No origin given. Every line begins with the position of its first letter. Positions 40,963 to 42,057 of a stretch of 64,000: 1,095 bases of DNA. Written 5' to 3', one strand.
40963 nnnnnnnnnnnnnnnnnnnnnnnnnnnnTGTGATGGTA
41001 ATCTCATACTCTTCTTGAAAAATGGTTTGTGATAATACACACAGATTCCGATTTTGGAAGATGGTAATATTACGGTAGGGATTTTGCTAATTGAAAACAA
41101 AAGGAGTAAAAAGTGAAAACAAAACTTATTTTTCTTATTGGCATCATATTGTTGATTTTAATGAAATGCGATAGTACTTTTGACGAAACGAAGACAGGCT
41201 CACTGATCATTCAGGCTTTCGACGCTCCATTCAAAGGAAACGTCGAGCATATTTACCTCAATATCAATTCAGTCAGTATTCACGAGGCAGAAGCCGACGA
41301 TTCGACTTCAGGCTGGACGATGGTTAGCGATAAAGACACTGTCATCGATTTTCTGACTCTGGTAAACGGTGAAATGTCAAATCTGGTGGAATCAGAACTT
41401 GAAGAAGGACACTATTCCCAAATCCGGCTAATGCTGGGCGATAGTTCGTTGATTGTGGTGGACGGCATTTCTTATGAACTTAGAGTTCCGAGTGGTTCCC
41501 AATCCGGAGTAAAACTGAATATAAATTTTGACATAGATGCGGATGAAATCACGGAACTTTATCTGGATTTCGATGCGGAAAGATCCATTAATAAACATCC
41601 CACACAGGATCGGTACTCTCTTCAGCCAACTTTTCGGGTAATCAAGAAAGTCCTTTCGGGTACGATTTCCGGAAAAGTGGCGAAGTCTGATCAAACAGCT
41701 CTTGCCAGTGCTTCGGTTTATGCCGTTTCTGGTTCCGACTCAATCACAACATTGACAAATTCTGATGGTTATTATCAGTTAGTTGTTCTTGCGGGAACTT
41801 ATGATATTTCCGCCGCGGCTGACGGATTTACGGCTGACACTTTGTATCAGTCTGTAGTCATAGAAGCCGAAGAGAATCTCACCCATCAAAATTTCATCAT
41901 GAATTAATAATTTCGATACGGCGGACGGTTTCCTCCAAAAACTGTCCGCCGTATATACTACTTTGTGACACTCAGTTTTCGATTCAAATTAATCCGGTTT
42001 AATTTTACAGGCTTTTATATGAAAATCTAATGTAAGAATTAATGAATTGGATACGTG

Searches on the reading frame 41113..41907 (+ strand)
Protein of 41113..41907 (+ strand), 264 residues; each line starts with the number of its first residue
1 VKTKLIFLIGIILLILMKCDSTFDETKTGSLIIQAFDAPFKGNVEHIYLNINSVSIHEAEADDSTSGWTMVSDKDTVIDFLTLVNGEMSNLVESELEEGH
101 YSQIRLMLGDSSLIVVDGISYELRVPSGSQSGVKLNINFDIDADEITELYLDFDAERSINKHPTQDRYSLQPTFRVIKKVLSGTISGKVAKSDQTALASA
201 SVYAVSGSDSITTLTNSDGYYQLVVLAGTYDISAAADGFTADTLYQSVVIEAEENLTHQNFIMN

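Call 59: search_protein_families(library=pfam, proteins=[window:41113-41907:+], max_evalue=0.001)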
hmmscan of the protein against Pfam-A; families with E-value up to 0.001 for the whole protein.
window:41113-41907:+ (264 aa): 4 families
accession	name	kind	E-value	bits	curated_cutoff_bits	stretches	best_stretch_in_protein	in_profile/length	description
PF14321.11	DUF4382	-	6.9e-31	107.7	25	1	28-172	1-136/136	Domain of unknown function (DUF4382)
PF13620.12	CarboxypepD_reg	-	7.3e-11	42.7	32.3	1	184-261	1-79/82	Carboxypeptidase regulatory-like domain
PF13715.12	CarbopepD_reg_2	-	1.1e-05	25.8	32.2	1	185-255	1-69/88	CarboxypepD_reg-like domain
PF25020.1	TTR_TEN1-4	-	0.00097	19.5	27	0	183-229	7-53/86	Teneurin TTR-like domain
